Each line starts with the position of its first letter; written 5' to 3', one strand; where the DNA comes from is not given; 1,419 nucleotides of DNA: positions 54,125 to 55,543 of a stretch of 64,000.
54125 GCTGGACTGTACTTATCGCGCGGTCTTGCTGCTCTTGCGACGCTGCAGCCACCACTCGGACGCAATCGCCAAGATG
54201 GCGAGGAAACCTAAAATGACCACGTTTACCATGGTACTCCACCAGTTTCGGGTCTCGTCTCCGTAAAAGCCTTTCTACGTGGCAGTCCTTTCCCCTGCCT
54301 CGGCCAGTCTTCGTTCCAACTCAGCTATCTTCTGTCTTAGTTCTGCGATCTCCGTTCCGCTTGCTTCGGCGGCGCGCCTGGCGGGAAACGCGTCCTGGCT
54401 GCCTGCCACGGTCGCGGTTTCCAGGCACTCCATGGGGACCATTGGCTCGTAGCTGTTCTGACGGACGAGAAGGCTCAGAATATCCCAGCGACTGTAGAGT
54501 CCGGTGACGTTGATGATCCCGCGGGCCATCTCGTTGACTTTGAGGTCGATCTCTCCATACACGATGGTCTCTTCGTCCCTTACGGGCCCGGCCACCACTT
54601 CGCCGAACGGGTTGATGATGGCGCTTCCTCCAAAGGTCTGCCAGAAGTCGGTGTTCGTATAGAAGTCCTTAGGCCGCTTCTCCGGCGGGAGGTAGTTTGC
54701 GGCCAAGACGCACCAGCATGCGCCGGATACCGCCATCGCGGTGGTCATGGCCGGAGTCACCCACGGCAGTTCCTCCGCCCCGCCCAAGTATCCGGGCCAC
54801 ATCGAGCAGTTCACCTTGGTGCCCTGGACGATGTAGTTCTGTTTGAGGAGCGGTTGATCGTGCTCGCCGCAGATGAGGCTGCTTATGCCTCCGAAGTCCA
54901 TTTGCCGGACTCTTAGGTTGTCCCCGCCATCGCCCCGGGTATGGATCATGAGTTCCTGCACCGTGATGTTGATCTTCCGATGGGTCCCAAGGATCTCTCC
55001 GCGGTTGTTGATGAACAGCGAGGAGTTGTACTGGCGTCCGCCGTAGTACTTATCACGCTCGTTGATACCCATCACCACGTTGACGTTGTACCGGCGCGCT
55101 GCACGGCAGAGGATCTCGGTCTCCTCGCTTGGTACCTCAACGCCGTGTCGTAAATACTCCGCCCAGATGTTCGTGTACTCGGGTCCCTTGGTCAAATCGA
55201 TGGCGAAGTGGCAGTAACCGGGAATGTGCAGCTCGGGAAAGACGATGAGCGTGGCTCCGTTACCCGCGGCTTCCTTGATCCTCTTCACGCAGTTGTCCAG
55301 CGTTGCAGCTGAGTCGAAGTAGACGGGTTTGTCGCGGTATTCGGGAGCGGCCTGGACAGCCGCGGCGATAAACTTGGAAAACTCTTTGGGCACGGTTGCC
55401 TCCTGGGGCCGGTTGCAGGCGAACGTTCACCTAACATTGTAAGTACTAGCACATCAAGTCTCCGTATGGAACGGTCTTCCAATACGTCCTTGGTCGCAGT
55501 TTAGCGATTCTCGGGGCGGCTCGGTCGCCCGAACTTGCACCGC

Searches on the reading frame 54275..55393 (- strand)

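Call 62: search_protein_families(library=pfam, proteins=[window:54275-55393:-], max_evalue=0.00001)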
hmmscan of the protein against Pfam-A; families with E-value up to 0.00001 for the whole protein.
window:54275-55393:- (372 aa): 1 family
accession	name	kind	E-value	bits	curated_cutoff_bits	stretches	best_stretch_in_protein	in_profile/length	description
PF00795.27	CN_hydrolase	-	4.2e-41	141.4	23.2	1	10-285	2-249/256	Carbon-nitrogen hydrolase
